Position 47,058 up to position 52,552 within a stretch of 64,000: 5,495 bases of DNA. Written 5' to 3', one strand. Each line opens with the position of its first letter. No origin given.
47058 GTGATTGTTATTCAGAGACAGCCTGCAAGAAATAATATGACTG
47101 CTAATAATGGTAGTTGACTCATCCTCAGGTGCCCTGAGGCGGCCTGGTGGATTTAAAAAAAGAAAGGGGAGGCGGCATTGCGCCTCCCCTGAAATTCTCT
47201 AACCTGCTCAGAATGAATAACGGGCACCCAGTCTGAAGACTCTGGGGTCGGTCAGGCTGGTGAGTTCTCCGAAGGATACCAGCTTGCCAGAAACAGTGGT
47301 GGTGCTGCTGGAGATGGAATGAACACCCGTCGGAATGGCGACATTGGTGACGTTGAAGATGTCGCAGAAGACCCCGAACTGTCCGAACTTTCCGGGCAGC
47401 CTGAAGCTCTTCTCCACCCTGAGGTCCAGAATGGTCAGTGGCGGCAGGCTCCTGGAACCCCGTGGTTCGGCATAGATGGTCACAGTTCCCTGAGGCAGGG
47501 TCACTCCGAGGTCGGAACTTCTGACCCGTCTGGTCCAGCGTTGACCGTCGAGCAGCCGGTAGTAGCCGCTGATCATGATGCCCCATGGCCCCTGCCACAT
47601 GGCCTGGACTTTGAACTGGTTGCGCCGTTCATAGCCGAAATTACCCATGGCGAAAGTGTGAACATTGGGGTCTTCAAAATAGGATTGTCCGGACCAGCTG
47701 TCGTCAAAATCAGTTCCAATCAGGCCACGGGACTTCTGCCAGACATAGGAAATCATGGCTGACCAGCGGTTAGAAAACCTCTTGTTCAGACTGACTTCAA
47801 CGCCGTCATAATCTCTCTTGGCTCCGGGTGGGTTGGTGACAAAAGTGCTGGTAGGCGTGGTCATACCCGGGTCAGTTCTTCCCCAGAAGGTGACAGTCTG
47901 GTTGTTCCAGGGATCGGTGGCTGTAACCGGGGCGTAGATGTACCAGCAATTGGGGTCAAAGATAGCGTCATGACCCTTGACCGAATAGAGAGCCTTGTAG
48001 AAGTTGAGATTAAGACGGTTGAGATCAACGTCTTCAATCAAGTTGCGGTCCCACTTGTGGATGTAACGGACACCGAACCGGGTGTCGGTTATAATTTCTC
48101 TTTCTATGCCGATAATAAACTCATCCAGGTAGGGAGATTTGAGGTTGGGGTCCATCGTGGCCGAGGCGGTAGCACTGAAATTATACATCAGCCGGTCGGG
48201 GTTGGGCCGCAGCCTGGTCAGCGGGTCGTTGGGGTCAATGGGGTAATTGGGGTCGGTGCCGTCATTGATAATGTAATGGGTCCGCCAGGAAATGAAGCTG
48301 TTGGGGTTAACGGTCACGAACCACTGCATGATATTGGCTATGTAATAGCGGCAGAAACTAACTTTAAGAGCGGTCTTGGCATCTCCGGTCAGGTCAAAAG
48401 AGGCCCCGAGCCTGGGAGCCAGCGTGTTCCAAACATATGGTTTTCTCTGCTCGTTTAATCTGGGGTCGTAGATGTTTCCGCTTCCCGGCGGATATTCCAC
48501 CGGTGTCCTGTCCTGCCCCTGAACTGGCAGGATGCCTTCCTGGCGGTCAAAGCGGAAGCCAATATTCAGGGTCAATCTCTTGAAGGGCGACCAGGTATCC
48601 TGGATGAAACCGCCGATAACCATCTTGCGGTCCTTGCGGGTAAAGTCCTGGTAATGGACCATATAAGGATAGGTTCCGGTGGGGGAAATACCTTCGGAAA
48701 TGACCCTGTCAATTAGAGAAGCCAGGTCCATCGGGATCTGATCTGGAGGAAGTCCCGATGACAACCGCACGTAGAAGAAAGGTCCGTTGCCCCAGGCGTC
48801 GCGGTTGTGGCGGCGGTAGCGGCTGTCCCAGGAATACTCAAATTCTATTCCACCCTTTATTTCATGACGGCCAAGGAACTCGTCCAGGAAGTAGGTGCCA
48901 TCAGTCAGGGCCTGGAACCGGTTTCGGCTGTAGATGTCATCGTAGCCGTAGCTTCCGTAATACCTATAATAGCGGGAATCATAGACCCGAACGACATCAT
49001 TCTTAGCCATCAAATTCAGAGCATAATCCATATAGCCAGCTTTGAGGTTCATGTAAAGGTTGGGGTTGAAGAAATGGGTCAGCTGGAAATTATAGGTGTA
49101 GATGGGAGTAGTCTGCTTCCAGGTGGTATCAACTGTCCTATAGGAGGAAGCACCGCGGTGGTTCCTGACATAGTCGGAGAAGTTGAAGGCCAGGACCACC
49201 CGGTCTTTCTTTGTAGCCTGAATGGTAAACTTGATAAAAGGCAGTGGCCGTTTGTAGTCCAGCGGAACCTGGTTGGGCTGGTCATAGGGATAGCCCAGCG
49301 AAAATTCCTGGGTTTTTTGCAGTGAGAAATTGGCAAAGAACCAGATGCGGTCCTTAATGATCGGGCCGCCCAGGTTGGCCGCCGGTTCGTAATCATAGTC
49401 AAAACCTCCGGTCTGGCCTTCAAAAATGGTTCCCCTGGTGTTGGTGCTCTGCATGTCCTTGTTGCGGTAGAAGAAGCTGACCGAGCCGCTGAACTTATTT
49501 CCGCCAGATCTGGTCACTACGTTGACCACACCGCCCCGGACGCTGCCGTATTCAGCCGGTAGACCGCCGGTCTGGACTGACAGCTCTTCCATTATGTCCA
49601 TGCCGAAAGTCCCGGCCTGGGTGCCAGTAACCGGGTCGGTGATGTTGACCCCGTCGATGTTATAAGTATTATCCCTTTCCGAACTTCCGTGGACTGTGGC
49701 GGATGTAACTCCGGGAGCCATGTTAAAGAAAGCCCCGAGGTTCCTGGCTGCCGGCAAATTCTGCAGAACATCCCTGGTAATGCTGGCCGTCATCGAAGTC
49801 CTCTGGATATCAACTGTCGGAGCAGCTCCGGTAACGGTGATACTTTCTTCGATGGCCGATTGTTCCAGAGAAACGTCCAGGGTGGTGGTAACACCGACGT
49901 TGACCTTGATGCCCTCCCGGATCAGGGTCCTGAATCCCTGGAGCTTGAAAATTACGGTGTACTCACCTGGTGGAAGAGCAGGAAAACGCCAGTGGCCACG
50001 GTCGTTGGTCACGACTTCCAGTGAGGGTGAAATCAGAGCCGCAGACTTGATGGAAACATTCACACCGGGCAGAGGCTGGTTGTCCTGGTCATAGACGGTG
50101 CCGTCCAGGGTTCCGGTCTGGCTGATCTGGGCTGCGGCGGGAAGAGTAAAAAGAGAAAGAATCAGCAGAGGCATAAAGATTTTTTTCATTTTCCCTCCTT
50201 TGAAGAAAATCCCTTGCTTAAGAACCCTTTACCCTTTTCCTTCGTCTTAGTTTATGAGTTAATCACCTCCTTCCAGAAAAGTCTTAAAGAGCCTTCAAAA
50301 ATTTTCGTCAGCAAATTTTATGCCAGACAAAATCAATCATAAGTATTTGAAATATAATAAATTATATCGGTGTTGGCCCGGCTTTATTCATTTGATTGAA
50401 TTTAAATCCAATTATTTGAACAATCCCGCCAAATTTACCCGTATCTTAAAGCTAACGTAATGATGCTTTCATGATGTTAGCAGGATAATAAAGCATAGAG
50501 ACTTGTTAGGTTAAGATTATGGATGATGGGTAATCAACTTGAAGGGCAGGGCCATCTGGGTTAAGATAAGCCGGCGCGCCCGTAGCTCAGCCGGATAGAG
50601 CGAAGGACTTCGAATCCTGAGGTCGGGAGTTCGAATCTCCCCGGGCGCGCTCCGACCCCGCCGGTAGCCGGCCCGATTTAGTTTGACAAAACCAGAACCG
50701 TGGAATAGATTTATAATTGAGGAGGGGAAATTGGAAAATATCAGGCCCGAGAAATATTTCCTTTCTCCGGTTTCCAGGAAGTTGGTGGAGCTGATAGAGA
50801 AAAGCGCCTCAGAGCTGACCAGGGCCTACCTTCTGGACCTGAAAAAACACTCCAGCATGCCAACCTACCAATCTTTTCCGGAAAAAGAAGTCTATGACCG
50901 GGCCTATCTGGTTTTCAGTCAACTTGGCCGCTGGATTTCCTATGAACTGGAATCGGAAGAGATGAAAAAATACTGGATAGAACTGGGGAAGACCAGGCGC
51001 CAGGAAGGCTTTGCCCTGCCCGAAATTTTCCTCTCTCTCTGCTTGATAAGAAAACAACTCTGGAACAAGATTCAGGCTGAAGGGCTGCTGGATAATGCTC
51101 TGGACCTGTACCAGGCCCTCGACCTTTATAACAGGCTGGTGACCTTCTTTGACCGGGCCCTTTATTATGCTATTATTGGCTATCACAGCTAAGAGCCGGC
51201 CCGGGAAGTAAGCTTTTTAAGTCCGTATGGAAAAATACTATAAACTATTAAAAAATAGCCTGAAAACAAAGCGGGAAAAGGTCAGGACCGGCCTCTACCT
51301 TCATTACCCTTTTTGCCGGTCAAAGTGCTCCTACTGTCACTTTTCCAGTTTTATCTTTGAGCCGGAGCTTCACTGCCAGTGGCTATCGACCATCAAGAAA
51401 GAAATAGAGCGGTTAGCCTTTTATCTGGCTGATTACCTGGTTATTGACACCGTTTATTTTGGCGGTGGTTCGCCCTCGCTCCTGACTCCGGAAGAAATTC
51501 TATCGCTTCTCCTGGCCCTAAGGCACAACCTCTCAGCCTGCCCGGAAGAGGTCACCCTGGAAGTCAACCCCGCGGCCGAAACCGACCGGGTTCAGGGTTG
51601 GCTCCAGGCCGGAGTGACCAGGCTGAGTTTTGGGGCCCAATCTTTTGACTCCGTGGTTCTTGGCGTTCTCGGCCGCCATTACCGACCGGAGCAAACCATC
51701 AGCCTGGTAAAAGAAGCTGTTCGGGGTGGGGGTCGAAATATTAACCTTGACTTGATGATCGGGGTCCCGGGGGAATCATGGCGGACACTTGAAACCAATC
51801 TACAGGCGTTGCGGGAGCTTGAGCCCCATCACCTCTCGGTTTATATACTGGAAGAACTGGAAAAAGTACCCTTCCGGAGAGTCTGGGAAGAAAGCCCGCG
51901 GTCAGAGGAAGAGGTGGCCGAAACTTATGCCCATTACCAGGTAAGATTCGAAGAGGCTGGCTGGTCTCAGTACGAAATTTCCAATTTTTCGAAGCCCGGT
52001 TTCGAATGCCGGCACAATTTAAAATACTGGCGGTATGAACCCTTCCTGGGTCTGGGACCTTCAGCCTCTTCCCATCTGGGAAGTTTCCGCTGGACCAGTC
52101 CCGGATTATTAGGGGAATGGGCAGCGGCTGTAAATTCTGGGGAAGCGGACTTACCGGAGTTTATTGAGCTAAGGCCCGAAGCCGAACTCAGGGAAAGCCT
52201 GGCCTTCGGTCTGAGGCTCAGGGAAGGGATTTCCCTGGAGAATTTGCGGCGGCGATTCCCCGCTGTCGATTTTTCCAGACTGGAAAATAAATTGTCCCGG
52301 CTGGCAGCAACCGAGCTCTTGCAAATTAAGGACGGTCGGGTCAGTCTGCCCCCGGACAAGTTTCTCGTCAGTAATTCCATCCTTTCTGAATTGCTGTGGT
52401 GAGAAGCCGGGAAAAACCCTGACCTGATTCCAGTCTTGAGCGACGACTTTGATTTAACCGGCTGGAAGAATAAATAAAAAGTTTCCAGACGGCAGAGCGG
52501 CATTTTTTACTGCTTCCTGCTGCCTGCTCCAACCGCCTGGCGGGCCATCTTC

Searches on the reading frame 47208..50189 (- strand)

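Call 59: search_protein_families(library=pfam, proteins=[window:47208-50189:-], max_evalue=0.00001)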
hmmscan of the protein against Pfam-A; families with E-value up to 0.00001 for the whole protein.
window:47208-50189:- (993 aa): 3 families
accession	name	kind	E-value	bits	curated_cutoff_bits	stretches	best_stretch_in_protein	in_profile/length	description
PF25183.1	OMP_b-brl_4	-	3.3e-48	165.2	30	2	320-870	160-680/838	Outer membrane beta barrel domain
PF13620.12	CarboxypepD_reg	-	6.8e-18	65.2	32.3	1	27-109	1-82/82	Carboxypeptidase regulatory-like domain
PF13715.12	CarbopepD_reg_2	-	1.8e-10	41.2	32.2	1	29-114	2-82/88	CarboxypepD_reg-like domain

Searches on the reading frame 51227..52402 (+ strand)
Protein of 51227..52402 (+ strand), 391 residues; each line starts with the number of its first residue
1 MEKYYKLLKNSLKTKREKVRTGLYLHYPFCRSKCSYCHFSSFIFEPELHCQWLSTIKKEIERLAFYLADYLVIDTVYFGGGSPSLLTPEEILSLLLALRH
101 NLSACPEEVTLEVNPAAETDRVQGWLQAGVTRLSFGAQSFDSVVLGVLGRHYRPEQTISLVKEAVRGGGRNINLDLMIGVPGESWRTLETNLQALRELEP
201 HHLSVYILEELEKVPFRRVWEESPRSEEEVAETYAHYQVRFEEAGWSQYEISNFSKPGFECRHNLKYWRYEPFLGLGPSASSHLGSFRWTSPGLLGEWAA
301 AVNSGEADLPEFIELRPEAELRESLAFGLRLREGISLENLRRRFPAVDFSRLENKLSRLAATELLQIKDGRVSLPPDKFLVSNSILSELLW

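Call 59: search_protein_families(library=pfam, proteins=[window:51227-52402:+], max_evalue=0.00001)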
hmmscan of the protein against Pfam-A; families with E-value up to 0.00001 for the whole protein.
window:51227-52402:+ (391 aa): 2 families
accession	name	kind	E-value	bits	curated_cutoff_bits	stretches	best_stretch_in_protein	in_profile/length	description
PF04055.27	Radical_SAM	-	6.5e-21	75.7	29.5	1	25-190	2-161/166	Radical SAM superfamily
PF06969.22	HemN_C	-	1.2e-08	35.3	24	1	316-376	2-62/67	HemN C-terminal domain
